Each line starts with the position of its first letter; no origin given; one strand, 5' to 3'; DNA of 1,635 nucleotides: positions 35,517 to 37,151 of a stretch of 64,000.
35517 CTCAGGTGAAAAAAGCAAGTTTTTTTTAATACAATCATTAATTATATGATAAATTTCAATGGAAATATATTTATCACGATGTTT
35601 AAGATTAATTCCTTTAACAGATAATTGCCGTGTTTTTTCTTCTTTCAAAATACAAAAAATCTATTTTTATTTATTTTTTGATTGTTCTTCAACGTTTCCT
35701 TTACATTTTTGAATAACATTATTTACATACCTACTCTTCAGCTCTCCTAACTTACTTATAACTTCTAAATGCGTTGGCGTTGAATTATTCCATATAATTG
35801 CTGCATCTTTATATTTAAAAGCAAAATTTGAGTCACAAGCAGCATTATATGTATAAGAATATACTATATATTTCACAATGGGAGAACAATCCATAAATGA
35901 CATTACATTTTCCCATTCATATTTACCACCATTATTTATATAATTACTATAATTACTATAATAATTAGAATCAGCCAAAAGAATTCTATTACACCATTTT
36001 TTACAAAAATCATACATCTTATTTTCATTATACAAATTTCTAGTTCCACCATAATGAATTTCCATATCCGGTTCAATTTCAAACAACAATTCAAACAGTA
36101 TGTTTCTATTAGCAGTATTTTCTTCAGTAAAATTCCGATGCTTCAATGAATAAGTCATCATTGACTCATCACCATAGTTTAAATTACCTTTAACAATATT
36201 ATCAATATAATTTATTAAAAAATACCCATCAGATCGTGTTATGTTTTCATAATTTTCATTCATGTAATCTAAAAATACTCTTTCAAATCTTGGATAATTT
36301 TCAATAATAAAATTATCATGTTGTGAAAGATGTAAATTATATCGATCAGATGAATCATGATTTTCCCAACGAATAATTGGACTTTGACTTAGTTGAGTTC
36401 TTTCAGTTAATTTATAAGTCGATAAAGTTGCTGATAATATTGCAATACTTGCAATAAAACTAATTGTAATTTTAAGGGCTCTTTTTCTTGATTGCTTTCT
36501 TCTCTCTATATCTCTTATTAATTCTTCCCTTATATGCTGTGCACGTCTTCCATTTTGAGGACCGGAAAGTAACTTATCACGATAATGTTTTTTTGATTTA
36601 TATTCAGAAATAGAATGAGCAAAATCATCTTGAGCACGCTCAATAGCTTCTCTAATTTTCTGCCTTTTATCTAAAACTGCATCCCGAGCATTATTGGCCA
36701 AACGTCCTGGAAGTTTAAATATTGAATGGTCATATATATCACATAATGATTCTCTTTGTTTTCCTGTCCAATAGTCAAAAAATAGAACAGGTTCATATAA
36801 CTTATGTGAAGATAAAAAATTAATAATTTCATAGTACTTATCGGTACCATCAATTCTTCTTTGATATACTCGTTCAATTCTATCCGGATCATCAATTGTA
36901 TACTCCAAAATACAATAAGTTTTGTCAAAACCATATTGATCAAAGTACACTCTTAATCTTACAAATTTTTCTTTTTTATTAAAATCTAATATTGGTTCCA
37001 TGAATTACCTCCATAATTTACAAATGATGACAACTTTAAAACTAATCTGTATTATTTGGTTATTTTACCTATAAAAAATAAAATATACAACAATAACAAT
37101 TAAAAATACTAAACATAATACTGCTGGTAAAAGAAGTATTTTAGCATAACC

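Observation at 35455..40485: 4.8-kb accessory island in the secE-nusG upstream position: three unknown membrane proteins plus a cytoplasmic GH31 glycosidase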

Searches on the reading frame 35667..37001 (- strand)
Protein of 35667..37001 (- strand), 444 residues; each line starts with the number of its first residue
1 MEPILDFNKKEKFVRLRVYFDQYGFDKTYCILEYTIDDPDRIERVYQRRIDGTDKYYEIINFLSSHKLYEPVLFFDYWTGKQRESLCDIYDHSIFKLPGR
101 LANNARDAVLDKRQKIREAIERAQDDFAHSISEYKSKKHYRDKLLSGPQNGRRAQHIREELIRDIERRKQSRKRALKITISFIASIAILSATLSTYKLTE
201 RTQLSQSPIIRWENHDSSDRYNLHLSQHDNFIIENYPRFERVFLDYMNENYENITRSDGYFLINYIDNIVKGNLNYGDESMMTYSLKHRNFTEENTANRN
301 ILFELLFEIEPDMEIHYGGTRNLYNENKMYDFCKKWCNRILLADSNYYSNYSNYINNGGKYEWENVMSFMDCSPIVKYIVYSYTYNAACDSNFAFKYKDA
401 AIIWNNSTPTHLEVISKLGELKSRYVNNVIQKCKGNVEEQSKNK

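Call 3: search_protein_families(library=pfam, proteins=[window:35667-37001:-], max_evalue=0.1)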
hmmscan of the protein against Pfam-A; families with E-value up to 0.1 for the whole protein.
window:35667-37001:- (444 aa): 0 families

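Call 4: search_protein_families(library=ncbifam, proteins=[window:35667-37001:-], max_evalue=0.1)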
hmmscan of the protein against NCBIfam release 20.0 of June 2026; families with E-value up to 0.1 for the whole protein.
window:35667-37001:- (444 aa): 0 families

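Call 10: find_homologous_proteins(query=window:35667-37001:-)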
Query window:35667-37001:- (444 aa): 1 proteins with E <= 0.001 among 2254 candidates.
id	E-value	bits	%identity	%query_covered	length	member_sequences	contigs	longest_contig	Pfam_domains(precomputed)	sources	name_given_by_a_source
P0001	0.0e+0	1015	100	100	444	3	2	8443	-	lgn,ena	-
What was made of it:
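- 35667..37001 (-): p444: a 444-aa bitopic protein with an N-terminal cytoplasmic part, a TM at about 175-193 and a roughly 250-aa ectodomain. It belongs to a fast-evolving family that fills a variable slot between the p202 gene and secE. The k-mer search finds only the protein itself (call 10).
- Tried and rejected: The k-mer homolog search for p444 found only the protein itself (call 10).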

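Call 11: find_encoding_contigs(protein=P0001, flank=10000, max_places=6)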
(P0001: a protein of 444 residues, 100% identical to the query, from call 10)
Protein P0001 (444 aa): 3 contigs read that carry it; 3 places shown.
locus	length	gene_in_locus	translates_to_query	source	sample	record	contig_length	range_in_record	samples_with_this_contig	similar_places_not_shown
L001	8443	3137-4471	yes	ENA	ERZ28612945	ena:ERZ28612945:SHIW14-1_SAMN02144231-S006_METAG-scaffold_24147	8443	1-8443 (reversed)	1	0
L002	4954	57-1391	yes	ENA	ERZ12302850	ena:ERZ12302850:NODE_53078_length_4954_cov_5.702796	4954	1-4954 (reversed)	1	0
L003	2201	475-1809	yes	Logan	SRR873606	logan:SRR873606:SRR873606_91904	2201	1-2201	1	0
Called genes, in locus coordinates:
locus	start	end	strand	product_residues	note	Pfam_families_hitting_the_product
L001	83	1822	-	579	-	PF01609:DDE_Tnp_1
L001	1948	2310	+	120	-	-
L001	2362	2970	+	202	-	-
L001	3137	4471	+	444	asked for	-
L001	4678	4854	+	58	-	PF00584:SecE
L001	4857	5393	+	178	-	PF02357:NusG, PF00467:KOW (faint)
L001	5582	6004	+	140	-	PF03946:Ribosomal_L11_N, PF00298:Ribosomal_L11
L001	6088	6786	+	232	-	PF00687:Ribosomal_L1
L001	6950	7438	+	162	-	PF00466:Ribosomal_L10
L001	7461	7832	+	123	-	PF16320:Ribosomal_L12_N, PF00542:Ribosomal_L12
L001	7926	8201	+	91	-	-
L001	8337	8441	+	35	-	?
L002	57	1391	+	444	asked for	-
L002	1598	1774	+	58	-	PF00584:SecE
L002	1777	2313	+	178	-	PF02357:NusG, PF00467:KOW (faint)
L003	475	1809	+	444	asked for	-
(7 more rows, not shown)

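Call 56: search_solved_structures(query=A3, max_evalue=10)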
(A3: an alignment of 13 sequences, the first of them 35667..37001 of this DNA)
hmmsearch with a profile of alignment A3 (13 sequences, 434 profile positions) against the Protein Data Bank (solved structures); distinct sequences matched with E-value up to 10: 5.
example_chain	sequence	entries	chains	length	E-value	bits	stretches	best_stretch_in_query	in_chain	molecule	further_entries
6n2y_b2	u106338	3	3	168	1.6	11.2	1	95-166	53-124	ATP synthase subunit b | Bacillus PS3 ATP synthase subunit b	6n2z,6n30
9jc1_A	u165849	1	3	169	1.6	11.2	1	95-166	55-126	ATP synthase subunit b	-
6n2d_b2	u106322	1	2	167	3.3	10.2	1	95-168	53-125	ATP synthase subunit b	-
6n2y_b1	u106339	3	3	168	3.3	10.1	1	95-168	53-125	ATP synthase subunit b | Bacillus PS3 ATP synthase subunit b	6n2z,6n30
9jc1_B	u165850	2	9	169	3.4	10.1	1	95-168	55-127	ATP synthase subunit b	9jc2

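Call 57: search_protein_families(library=pfam, alignment_id=A3, max_evalue=1)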
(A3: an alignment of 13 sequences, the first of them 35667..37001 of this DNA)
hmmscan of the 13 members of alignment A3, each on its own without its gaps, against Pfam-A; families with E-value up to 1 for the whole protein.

A. member 1, window:35667-37001:- (444 aa): 1 family
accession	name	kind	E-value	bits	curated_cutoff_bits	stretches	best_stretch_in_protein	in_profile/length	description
PF18220.6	BspA_v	-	0.17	12.1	25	0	365-420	51-111/150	Adhesin BspA variable domain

B. families by the number of members that match (of 13 scanned): 10 families
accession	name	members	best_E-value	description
PF02706.20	Wzz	2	0.033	Chain length determinant protein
PF15066.11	CAGE1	1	0.00055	Cancer-associated gene protein 1 family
PF18852.6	LPD34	1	0.0037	Large polyvalent protein associated domain 34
PF09716.15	ETRAMP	1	0.027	Malarial early transcribed membrane protein (ETRAMP)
PF02601.20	Exonuc_VII_L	1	0.044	Exonuclease VII, large subunit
PF21684.2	PipB2_N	1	0.14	Secreted effector protein PipB2, N-terminal domain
PF18220.6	BspA_v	1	0.17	Adhesin BspA variable domain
PF12329.13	TMF_DNA_bd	1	0.18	TATA element modulatory factor 1 DNA binding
PF05173.19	DapB_C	1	0.22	Dihydrodipicolinate reductase, C-terminus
PF12707.14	DUF3804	1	0.34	Protein of unknown function (DUF3804)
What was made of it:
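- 35667..37001 (-): No Pfam or PDB match (calls 56, 57).
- Tried and rejected: A profile of 13 slot proteins matched nothing meaningful in PDB or Pfam: ATP synthase b at E 1.6, from a charged helix (calls 56, 57).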

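Call 67: predict_structure(protein=window:35667-37001:-)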
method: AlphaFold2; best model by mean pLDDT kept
length: 444 residues; sequences in the alignment: 1
mean_pLDDT: 36.2   pTM: 0.22
mean pLDDT of the five models: 36.2, 32.2, 32.0, 30.7, 29.8
residues with pLDDT >= 90: 0; 70-90: 0; 50-70: 33; < 50: 411
segments of 3 or more residues with pLDDT < 50: 1-3, 18-31, 47-128, 130-148, 160-444
pLDDT, mean of each block of 10 residues (from residue 1): 52 50 40 50 49 44 39 30 32 33 37 43 43 45 48 51 43 39 38 31 29 32 28 31 38 34 36 30 25 30 30 24 29 32 29 32 29 31 31 31 33 35 37 40 38
secondary structure, 60 per line:
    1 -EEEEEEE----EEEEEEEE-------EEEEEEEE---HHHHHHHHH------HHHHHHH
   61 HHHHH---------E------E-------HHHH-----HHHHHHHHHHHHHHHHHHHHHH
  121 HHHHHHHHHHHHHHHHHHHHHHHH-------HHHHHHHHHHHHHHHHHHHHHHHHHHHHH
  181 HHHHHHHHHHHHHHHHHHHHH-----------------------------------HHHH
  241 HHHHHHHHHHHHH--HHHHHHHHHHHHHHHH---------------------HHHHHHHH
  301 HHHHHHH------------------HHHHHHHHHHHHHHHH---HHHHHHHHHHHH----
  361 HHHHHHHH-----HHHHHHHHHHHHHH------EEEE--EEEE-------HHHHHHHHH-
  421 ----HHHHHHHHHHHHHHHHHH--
elements in order: E2-8 E13-20 E28-35 H39-47 H54-65 H90-93 H99-144 H152-201 H237-253 H256-271 H293-307 H326-341 H345-356 H361-368 H374-387 E394-397 E400-403 H411-419 H425-442
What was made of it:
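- Tried and rejected: No fold search was run on it (call 67).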

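Call 68: search_protein_families(library=pfam, proteins=[L001:83-1822:-], max_evalue=0.01)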
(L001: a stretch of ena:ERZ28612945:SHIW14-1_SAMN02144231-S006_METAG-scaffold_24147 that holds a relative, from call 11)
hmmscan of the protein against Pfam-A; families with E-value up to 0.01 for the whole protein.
L001:83-1822:- (579 aa): 1 family
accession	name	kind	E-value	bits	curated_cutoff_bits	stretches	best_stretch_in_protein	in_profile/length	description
PF01609.27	DDE_Tnp_1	-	1e-09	38.9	23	1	229-502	40-199/200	Transposase DDE domain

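Call 92: search_protein_families(library=padloc, proteins=[window:35667-37001:-], max_evalue=0.01)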
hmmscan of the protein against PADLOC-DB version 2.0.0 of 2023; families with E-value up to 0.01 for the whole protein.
window:35667-37001:- (444 aa): 0 families

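Call 93: search_protein_families(library=phrogs, proteins=[window:35667-37001:-], max_evalue=0.01)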
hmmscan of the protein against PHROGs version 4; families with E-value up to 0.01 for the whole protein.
window:35667-37001:- (444 aa): 0 families
